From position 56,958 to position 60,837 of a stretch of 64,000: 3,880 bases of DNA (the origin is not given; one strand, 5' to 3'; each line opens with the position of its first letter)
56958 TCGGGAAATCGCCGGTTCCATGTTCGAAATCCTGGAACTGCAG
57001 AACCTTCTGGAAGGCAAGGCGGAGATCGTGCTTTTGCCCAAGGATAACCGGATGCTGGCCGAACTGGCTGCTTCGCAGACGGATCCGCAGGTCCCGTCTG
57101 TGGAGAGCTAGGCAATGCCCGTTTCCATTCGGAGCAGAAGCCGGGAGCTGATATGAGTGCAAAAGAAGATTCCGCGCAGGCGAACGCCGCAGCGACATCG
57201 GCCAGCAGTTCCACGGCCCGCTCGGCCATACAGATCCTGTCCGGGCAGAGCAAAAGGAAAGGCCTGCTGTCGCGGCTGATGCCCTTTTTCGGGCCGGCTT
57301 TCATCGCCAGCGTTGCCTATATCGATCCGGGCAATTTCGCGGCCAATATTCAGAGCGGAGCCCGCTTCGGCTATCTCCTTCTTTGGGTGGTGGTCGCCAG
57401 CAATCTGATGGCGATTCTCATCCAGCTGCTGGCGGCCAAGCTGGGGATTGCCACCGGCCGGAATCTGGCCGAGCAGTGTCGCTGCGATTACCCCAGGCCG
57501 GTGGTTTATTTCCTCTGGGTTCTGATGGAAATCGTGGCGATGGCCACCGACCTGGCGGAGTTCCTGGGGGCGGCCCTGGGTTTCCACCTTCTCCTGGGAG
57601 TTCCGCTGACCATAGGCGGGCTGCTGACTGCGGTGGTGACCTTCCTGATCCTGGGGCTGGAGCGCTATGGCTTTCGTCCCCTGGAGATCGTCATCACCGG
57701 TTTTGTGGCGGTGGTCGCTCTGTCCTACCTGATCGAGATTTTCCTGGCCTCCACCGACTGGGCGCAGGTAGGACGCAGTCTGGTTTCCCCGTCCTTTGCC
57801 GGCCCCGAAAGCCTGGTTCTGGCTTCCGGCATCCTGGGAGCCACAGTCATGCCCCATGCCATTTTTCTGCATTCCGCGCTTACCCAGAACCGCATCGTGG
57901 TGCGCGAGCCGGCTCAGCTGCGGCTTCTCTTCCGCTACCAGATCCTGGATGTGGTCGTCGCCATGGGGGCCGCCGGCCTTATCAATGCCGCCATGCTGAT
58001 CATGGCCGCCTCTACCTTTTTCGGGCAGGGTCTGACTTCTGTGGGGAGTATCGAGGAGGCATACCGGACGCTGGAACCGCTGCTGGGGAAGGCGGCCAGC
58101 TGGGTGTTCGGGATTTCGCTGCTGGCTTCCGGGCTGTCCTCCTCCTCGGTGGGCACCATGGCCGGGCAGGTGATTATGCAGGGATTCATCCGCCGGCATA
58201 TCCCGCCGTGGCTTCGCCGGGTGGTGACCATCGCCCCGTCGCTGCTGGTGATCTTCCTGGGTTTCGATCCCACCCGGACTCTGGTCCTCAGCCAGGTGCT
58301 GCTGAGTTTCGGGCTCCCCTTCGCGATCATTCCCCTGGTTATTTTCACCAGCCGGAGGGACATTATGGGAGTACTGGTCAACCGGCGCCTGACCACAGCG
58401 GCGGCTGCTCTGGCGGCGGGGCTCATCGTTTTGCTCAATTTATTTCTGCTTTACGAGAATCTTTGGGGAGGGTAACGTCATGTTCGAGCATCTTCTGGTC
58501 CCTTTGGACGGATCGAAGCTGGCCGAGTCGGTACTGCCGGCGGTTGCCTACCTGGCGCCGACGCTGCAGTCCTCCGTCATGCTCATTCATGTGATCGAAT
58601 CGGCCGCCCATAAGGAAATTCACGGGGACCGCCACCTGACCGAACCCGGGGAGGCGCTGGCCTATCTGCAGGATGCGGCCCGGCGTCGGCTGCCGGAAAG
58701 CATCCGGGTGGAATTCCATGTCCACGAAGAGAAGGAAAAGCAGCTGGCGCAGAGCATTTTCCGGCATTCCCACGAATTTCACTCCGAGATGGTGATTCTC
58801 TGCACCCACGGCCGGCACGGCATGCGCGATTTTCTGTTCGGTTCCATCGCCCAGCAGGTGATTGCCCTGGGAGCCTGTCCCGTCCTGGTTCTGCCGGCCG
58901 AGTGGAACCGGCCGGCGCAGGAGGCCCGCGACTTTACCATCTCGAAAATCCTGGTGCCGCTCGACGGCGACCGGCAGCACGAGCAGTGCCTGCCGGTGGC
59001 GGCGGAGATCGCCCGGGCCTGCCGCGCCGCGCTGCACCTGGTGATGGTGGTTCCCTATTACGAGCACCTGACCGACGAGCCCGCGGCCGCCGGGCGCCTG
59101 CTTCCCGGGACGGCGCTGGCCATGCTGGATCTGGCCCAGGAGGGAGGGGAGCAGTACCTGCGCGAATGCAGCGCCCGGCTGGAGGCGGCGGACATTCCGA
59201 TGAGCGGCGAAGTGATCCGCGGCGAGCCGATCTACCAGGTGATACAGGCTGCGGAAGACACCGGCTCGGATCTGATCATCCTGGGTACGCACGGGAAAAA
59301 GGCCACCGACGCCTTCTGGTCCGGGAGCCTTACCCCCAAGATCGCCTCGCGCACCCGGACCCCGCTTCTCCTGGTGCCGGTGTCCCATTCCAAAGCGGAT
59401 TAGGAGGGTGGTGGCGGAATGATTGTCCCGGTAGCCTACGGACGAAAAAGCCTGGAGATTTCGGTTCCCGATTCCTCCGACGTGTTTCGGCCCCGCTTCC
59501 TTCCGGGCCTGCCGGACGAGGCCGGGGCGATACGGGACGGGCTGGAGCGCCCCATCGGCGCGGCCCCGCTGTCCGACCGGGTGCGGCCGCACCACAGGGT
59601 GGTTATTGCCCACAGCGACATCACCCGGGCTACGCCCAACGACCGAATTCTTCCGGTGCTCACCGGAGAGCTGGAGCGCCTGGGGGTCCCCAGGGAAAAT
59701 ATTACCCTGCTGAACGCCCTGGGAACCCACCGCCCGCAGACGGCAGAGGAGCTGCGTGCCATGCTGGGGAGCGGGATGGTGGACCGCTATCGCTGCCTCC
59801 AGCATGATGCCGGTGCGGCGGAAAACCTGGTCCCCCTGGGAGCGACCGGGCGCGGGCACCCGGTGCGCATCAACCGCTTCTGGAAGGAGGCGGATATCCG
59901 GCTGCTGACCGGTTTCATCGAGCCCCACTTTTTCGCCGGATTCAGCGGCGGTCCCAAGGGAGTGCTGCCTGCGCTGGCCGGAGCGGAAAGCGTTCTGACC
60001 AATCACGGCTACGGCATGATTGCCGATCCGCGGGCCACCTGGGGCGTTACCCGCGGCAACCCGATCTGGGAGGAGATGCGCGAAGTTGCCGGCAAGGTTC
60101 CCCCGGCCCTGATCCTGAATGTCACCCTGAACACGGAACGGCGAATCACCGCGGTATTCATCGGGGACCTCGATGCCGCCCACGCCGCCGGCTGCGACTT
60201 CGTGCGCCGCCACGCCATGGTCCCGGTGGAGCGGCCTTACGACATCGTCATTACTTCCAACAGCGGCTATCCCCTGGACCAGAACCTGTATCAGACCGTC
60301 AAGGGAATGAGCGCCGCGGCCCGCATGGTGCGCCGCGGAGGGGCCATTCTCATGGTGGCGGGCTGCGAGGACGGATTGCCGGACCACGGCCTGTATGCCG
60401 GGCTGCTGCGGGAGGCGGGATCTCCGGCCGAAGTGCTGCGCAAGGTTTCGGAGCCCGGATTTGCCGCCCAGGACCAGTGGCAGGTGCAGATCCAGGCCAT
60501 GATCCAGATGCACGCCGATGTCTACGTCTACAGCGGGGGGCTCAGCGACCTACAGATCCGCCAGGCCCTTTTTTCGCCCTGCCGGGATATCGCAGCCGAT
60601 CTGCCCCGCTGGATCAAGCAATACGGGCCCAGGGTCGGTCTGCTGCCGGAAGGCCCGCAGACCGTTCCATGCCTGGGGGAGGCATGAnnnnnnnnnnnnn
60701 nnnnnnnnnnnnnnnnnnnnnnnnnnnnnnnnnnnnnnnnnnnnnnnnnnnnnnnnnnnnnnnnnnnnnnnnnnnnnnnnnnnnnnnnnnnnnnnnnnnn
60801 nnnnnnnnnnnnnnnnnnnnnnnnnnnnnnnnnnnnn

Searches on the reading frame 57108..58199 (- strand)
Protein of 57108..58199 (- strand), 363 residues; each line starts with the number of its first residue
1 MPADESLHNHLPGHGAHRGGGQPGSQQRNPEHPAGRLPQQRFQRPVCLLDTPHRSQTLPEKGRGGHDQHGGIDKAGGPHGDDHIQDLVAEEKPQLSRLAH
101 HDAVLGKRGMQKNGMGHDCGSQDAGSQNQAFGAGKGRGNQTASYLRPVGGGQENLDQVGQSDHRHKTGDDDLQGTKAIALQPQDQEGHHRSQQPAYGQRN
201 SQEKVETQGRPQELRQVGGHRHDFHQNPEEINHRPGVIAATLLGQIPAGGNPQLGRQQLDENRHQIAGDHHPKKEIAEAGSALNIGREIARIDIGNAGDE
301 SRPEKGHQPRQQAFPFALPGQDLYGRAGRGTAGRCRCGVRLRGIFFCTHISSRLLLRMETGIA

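Call 71: find_encoding_contigs(protein=window:57108-58199:-, flank=10000, max_places=2)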
Protein window:57108-58199:- (363 aa): no gene with exactly this product is on record in the collection.

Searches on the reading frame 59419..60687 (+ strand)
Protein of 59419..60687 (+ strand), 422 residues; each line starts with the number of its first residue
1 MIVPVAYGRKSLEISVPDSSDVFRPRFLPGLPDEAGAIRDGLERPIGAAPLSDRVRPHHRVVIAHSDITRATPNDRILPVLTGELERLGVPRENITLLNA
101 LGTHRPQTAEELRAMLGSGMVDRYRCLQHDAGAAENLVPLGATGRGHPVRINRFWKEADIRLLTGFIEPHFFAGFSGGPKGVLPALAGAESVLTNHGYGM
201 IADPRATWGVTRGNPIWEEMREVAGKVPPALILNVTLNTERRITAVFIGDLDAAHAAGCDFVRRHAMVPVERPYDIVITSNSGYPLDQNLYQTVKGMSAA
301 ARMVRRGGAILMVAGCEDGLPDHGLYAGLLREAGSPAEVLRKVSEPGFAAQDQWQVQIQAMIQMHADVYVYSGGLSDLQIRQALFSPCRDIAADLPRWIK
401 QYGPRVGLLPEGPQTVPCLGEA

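Call 73: find_encoding_contigs(protein=window:59419-60687:+, flank=10000, max_places=1)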
Protein window:59419-60687:+ (422 aa): 9 contigs read that carry it; 1 place shown.
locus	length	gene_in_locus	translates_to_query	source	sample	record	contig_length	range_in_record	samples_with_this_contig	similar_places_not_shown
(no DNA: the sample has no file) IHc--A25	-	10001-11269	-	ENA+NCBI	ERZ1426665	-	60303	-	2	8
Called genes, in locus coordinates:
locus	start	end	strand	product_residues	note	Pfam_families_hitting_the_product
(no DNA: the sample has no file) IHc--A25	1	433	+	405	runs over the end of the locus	-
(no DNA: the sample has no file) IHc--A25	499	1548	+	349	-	PF01261:AP_endonuc_2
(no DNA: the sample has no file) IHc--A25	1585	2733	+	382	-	PF01408:GFO_IDH_MocA, PF02894:GFO_IDH_MocA_C, PF22725:GFO_IDH_MocA_C3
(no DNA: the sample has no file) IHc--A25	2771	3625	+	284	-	PF01261:AP_endonuc_2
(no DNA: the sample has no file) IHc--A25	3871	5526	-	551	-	PF20250:FapA_N, PF03961:FapA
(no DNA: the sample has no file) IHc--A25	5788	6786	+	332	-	PF01145:Band_7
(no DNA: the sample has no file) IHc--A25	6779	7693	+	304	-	PF01145:Band_7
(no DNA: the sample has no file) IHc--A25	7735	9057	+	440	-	PF01566:Nramp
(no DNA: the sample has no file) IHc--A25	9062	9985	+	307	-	PF00582:Usp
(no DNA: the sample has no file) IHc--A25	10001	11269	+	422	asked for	PF09861:Lar_N, PF21113:LarA_C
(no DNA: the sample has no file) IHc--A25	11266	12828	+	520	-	PF01266:DAO, PF12831:FAD_oxidored (faint), PF16901:DAO_C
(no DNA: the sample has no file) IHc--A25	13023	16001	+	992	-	PF13620:CarboxypepD_reg, PF25183:OMP_b-brl_4, PF00593:TonB_dep_Rec_b-barrel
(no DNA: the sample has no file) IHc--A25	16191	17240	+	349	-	PF04338:DUF481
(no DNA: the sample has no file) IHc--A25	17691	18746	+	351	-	-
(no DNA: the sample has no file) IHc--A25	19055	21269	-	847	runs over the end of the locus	PF01804:Penicil_amidase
